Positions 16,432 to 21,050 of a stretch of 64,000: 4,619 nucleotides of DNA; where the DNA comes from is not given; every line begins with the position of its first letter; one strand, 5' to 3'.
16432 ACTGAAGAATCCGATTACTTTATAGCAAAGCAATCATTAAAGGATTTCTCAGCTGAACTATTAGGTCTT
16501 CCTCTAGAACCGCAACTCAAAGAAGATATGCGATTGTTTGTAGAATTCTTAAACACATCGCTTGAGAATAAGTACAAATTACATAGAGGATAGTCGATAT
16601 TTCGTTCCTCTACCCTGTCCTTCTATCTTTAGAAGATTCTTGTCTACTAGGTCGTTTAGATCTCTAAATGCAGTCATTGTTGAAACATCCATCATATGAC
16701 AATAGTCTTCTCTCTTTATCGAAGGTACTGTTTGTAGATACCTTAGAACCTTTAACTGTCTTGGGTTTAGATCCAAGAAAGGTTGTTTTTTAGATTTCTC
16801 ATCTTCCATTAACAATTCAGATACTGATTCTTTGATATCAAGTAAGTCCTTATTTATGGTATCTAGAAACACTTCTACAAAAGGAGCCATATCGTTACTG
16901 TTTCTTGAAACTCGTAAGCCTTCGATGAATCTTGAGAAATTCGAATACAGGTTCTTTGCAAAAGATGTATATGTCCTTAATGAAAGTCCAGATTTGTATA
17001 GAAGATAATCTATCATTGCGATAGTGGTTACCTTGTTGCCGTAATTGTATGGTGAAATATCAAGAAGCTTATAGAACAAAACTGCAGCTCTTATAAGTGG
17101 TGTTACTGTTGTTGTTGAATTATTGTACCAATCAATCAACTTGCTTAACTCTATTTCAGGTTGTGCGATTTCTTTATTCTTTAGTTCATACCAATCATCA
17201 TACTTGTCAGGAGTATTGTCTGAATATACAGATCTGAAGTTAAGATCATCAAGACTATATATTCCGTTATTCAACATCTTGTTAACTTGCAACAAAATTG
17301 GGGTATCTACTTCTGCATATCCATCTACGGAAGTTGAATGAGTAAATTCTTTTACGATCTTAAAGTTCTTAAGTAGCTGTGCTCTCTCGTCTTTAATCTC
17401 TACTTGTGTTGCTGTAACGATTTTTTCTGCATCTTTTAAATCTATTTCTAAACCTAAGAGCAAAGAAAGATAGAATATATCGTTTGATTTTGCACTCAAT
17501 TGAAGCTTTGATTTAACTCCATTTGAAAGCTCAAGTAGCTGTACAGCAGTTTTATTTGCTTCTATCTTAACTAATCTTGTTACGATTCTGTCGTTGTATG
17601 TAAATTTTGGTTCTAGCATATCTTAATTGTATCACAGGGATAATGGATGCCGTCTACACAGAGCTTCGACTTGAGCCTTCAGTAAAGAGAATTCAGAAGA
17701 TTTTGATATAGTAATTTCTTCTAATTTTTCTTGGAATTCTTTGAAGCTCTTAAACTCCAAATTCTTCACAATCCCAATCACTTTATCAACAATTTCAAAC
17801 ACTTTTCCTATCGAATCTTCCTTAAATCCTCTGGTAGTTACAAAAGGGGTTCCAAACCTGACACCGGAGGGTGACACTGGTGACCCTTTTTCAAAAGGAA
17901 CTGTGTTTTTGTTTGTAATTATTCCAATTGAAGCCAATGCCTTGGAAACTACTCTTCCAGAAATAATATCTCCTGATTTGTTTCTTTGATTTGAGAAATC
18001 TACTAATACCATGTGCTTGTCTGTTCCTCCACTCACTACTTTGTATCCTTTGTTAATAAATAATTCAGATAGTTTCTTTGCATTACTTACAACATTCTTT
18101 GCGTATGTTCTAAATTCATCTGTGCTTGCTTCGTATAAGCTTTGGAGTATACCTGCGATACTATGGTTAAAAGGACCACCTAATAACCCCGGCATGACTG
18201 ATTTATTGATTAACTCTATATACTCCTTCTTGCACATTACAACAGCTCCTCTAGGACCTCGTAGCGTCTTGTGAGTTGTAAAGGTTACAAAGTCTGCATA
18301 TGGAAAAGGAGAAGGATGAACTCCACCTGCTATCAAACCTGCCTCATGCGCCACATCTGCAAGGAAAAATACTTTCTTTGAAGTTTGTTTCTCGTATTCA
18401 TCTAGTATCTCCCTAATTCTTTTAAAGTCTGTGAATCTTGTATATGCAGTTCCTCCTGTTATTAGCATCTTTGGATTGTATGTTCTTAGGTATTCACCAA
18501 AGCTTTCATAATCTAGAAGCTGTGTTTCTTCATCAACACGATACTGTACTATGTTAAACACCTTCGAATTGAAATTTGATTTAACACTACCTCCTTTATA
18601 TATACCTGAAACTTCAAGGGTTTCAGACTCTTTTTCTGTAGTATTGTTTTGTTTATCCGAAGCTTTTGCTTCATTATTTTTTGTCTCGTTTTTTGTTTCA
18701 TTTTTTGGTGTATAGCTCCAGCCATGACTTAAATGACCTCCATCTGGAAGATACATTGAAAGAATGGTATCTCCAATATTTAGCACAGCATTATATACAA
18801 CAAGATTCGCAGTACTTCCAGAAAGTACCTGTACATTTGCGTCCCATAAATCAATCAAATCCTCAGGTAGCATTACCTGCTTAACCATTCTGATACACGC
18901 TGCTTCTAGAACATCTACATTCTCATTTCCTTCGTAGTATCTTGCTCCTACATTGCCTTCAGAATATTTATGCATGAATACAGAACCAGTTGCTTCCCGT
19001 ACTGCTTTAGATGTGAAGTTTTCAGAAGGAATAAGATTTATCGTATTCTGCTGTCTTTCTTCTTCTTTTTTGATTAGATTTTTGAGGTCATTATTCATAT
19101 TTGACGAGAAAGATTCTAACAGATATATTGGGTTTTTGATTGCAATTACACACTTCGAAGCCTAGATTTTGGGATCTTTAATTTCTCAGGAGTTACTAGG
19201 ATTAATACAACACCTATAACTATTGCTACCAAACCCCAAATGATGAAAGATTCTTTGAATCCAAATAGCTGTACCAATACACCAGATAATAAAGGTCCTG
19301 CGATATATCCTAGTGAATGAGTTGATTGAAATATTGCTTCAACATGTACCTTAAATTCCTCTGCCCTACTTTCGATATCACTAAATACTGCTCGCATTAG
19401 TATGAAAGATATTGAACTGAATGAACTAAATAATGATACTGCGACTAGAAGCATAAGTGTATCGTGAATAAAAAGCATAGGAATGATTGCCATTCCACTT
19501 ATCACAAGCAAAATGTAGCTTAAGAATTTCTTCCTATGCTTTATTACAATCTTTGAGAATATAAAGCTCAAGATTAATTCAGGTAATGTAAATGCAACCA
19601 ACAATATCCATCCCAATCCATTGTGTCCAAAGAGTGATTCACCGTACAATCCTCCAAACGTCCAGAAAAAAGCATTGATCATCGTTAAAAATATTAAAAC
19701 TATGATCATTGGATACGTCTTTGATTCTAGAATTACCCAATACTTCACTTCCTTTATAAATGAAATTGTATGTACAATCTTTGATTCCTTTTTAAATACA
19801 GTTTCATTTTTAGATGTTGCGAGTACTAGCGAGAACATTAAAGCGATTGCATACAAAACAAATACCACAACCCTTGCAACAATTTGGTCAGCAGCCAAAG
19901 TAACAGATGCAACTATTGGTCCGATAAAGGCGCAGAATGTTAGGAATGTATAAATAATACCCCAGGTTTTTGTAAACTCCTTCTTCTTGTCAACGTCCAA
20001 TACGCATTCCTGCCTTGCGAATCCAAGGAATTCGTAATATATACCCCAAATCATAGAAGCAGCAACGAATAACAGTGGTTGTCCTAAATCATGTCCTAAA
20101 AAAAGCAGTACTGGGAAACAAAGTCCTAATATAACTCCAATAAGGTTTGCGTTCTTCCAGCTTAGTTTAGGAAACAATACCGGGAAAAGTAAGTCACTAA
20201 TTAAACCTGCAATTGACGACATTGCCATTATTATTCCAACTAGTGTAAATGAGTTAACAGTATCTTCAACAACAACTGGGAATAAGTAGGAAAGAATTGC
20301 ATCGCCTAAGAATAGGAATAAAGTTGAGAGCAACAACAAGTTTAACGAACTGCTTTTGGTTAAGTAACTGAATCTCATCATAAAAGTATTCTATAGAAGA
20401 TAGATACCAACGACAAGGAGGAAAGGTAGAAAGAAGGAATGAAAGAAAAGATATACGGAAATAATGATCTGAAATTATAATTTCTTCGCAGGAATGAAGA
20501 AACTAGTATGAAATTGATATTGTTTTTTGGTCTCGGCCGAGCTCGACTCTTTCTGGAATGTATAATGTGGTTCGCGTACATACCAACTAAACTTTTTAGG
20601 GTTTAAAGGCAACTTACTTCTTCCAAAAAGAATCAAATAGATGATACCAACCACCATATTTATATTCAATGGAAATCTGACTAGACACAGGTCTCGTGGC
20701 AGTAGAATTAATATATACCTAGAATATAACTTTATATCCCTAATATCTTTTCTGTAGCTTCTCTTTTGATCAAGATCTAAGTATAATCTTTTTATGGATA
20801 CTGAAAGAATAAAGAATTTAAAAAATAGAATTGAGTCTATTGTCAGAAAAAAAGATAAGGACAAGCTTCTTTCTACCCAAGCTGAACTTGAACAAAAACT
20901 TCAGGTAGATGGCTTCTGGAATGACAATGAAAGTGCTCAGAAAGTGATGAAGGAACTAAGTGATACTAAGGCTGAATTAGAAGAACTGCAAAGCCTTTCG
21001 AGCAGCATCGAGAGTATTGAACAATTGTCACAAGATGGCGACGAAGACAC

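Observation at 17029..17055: Fic-family protein whose catalytic HPFx[D/E]GNGR motif is replaced by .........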

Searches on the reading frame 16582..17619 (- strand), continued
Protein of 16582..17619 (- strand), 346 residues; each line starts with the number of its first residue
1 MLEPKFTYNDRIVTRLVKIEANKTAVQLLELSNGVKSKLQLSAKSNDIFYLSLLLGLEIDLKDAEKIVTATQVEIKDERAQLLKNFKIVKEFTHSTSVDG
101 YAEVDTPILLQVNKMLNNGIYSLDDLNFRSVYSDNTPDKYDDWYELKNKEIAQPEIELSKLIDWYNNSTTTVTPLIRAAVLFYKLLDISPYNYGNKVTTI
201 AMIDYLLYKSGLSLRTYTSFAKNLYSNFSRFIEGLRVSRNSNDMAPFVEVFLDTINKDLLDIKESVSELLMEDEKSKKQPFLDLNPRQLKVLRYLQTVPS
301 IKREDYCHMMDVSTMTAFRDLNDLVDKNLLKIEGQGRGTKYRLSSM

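Call 56: find_homologous_proteins(query=P0148, max_evalue=1e-10)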
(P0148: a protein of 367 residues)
Query P0148 (367 aa): 110 proteins with E <= 1e-10 among 4238 candidates.
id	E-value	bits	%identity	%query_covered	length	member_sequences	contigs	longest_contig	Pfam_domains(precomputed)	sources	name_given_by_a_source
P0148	1.5e-235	799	100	100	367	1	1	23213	PF08220.19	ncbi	-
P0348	3.3e-126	439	53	97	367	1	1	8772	-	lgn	-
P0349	1.5e-125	437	54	99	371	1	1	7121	-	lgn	-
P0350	7.3e-125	435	55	97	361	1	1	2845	PF08220.19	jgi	-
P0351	1.3e-124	434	55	97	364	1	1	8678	PF08220.19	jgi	-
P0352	3.4e-124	433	54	98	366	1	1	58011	PF08220.19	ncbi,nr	ncbi:DeoR family transcriptional regulator [Candidatus Dojkabacteria bacterium]|nr:DeoR family trans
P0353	2.5e-122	427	55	96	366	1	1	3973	PF08220.19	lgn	-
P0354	8.7e-122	425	52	97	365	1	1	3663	-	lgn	-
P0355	9.5e-122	425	54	96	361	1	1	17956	PF08220.19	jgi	jgi:Fic family protein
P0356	4.8e-117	409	53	93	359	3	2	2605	-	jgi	jgi:Fic family protein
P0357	5.0e-115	403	52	97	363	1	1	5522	PF08220.19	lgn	-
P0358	8.9e-114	398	53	93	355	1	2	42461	-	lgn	-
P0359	7.5e-112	392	52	92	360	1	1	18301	-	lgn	-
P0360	4.8e-111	389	51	92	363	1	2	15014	-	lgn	-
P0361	5.9e-111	389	48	95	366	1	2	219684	-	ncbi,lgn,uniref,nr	ncbi:Fic family protein [Candidatus Dojkabacteria bacterium]|uniref:Fic family protein n=1 Tax=Candi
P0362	1.3e-110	388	53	92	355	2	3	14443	PF02661.24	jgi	jgi:Fic family protein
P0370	3.2e-108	380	50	93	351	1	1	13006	PF08220.19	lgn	-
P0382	7.2e-106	372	50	95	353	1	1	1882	PF08220.19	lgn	-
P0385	9.6e-106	372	48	97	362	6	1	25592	PF08220.19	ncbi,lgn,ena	-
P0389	7.5e-105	369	49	93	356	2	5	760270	PF02661.24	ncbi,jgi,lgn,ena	jgi:hypothetical protein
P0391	9.3e-105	369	47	96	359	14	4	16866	PF02661.24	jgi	-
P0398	3.3e-104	367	49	93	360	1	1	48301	PF02661.24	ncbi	-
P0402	1.1e-103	365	49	94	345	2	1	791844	-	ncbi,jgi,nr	ncbi:DeoR family transcriptional regulator [Candidatus Dojkabacteria bacterium]|jgi:Fic family prote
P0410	7.7e-103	363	48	96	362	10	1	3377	PF08220.19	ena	-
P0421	5.9e-101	356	47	93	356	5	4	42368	PF02661.24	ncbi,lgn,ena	-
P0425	2.2e-99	351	44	96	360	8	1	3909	PF08220.19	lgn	-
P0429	1.1e-98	349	48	97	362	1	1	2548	PF08220.19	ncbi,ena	-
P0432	3.0e-96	341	42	96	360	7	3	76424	PF02661.24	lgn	-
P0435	3.0e-95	338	46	93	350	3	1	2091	PF02661.24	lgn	-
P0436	4.1e-95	337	45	94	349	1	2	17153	PF08220.19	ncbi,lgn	-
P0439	8.5e-94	333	46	95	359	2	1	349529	PF08220.19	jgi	jgi:Fic family protein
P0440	2.8e-93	331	46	93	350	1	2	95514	PF02661.24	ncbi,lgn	-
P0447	8.0e-88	313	45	95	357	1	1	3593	PF08220.19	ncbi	-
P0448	1.5e-86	309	48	83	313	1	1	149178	PF08220.19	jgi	jgi:Fic family protein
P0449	4.2e-82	294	43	93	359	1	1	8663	PF08220.19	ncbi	-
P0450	6.8e-80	287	57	62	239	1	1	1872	PF02661.24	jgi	jgi:Fic family protein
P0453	1.0e-32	132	29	93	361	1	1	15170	PF08220.19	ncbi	-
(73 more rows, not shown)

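Call 57: search_protein_families(library=pfam, proteins=[P0240, P0148, P0145, P0172, P0173], max_evalue=0.001)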
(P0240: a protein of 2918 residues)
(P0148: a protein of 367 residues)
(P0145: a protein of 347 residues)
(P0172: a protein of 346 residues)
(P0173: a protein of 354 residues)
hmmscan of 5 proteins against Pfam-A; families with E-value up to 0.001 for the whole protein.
P0240 (2918 aa): 6 families
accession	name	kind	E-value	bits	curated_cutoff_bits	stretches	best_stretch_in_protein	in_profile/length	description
PF13749.12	HATPase_c_4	-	2.2e-35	120.9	26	2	1313-1396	4-88/89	Putative ATP-dependent DNA helicase recG C-terminal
PF04326.19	SLFN_AlbA_2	-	1.3e-27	97.1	25.3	2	1717-1823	1-117/118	Schlafen, AlbA_2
PF08279.18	HTH_11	-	3.4e-07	30.5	25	0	1503-1552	1-51/55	HTH domain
PF08220.18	HTH_DeoR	-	4.8e-07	29.9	21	0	1508-1545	6-43/57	DeoR-like helix-turn-helix domain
PF01978.25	TrmB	-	1.3e-06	28.6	25.6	0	1583-1644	1-62/68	Sugar-specific transcriptional regulator TrmB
PF06163.17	DUF977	-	2.7e-06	27.9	22.1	0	2102-2152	16-65/134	Bacterial protein of unknown function (DUF977)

P0148 (367 aa): 2 families
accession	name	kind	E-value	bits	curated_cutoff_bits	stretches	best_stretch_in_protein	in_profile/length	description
PF08220.18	HTH_DeoR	-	5.8e-06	26.4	21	1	287-331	1-45/57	DeoR-like helix-turn-helix domain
PF02661.23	Fic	-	0.0006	21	24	0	104-207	3-93/93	Fic/DOC family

P0145 (347 aa): 3 families
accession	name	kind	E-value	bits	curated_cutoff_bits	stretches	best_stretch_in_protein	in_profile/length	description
PF08220.18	HTH_DeoR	-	7.9e-06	26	21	1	288-331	1-44/57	DeoR-like helix-turn-helix domain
PF20867.3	UVSSA_N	-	0.00022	21.3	23.8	1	69-138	70-138/142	UVSSA N-terminal domain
PF22168.2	DIP2311-like_C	-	0.00054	20.7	27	0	295-344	13-62/63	Transcriptional regulator DIP2311-like, C-terminal domain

P0172 (346 aa): 2 families
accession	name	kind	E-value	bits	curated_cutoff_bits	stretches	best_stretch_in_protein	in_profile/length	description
PF02661.23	Fic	-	8.5e-19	68.6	24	1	101-207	2-93/93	Fic/DOC family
PF22168.2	DIP2311-like_C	-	0.00055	20.6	27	0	312-343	29-60/63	Transcriptional regulator DIP2311-like, C-terminal domain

P0173 (354 aa): 2 families
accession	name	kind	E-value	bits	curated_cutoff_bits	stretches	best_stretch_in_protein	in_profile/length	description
PF02661.23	Fic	-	6.7e-23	81.8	24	1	106-211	2-93/93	Fic/DOC family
PF08220.18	HTH_DeoR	-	1.6e-07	31.4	21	1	297-341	1-45/57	DeoR-like helix-turn-helix domain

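Call 58: find_encoding_contigs(protein=P0402, flank=6000, max_places=2)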
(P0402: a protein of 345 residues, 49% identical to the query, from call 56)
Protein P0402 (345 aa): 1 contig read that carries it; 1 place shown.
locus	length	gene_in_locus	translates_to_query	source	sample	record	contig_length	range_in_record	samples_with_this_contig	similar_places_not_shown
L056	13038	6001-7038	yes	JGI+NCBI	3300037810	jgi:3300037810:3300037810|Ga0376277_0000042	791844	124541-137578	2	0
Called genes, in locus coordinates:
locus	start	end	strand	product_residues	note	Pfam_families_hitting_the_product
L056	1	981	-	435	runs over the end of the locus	PF01336:tRNA_anti-codon, PF00152:tRNA-synt_2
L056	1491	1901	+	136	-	PF02452:PemK_toxin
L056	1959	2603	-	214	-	PF01351:RNase_HII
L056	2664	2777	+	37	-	-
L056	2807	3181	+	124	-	PF12732:YtxH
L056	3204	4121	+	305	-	PF13421:Band_7_1, PF01145:Band_7 (weak)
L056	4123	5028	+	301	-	PF04280:Tim44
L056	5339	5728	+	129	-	PF01936:NYN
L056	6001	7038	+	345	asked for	-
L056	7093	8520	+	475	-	PF02934:GatB_N, PF02637:GatB_Yqey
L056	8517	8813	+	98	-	PF02686:GatC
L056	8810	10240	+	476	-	PF01425:Amidase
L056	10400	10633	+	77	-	-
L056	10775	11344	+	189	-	PF10502:Peptidase_S26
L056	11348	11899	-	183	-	-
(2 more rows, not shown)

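Call 59: find_encoding_contigs(protein=P0389, flank=6000, max_places=2)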
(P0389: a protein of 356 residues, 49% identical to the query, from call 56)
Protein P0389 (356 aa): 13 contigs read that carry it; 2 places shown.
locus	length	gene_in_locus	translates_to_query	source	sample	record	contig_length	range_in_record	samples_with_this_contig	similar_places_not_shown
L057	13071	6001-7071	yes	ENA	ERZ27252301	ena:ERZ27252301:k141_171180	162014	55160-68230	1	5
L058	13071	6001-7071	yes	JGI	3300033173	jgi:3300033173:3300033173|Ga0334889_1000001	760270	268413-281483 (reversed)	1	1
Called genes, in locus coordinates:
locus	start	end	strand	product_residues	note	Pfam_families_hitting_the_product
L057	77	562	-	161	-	PF01936:NYN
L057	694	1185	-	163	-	-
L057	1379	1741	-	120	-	-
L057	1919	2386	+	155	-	PF10881:DUF2726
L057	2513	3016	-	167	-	PF00293:NUDIX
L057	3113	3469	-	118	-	-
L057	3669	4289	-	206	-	PF01351:RNase_HII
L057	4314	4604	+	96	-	-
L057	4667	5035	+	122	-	PF12732:YtxH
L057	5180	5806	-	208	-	-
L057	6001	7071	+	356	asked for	PF02661:Fic (faint)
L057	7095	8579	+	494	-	PF02934:GatB_N, PF02637:GatB_Yqey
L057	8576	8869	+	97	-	PF02686:GatC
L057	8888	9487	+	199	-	-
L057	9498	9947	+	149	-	PF00583:Acetyltransf_1, PF13508:Acetyltransf_7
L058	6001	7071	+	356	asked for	PF02661:Fic (faint)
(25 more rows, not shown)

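Call 78: search_protein_families(library=padloc, proteins=[window:16582-17619:-], max_evalue=0.01)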
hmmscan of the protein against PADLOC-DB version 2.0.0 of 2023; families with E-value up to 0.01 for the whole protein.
window:16582-17619:- (346 aa): 3 families
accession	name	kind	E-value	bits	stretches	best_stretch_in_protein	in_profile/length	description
PDLC03963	SoFic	-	3.6e-18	64.1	1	158-342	165-350/361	-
PDLC01434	CasR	-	0.00092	17.1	1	280-341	123-180/191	"CAS-I,CAS-II,CAS-III,CAS-IV,CAS-V,CAS-VI; associated_signaling"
PDLC01879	CARF3--CARF_TM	-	0.0013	16.4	1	277-345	147-211/222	-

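Call 79: search_protein_families(library=phrogs, proteins=[window:16582-17619:-], max_evalue=0.01)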
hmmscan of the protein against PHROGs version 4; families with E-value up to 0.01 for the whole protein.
window:16582-17619:- (346 aa): 3 families
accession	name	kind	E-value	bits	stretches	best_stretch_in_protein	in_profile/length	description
phrog_5978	-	unknown function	5.8e-17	62.8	1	158-342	169-354/364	-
phrog_12156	-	DNA, RNA and nucleotide metabolism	0.0022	17.8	1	283-344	420-481/485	DNA helicase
phrog_23415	-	unknown function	0.0061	17.5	0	50-110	13-71/124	-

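Call 86: find_related_loci(query=A1, collection=viral_contigs, flank=3000)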
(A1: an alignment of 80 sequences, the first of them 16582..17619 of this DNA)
Query A1 (346 aa) in viral_contigs; peptide patterns used: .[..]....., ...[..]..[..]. (x = any residue, [..] = any of these).
58 stretches matched a pattern, but none encodes a relative of the query by tblastn (E <= 1e-3).

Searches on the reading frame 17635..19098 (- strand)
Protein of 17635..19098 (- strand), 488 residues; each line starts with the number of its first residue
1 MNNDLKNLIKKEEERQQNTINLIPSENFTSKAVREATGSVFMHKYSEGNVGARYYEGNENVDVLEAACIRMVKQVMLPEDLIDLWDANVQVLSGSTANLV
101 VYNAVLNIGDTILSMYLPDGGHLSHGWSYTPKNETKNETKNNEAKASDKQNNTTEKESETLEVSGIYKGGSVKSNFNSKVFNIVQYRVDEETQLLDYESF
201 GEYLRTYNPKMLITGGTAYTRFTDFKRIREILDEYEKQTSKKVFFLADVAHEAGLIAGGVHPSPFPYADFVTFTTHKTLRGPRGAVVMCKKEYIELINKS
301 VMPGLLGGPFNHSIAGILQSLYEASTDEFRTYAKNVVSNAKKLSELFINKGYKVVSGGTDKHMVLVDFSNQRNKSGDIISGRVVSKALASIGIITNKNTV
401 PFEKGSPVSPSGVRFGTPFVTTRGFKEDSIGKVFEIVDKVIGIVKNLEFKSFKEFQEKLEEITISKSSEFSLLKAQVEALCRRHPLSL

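Call 16: search_protein_families(library=pfam, proteins=[window:17635-19098:-], max_evalue=0.01)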
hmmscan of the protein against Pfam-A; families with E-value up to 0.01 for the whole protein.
window:17635-19098:- (488 aa): 2 families
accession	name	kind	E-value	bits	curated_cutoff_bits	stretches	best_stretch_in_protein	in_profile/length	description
PF00464.25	SHMT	-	3.3e-127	424.9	27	2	173-436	134-398/399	Serine hydroxymethyltransferase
PF01212.27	Beta_elim_lyase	-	0.0038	17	27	0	265-311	187-231/288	Beta-eliminating lyase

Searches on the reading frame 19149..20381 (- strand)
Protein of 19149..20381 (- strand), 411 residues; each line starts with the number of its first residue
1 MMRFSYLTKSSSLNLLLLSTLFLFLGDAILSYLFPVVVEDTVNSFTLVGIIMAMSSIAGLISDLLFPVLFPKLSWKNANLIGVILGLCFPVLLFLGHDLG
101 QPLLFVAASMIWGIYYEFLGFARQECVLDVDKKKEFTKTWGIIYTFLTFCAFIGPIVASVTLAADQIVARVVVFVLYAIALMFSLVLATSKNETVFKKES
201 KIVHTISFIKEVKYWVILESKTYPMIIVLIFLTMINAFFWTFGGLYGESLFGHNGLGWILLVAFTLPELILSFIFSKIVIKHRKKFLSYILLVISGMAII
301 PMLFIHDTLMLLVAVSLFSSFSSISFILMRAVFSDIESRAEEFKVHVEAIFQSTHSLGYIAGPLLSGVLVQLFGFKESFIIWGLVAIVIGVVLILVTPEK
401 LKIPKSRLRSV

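Call 16: search_protein_families(library=pfam, proteins=[window:19149-20381:-], max_evalue=0.01)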
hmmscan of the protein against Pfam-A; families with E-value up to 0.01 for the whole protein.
window:19149-20381:- (411 aa): 2 families
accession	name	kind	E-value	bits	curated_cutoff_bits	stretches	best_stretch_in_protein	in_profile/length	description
PF07690.21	MFS_1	-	6.1e-26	91.6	33.4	2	255-404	33-182/347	Major Facilitator Superfamily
PF03092.22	BT1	-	0.0048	16.1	22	1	303-406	78-184/432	BT1 family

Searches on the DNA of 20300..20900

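Call 67: search_rna_families(source=window, start=20300, end=20900, threshold=evalue, max_evalue=1, show_alignments=2)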
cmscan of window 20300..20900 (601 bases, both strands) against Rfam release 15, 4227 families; matches with E-value up to 1: 0.
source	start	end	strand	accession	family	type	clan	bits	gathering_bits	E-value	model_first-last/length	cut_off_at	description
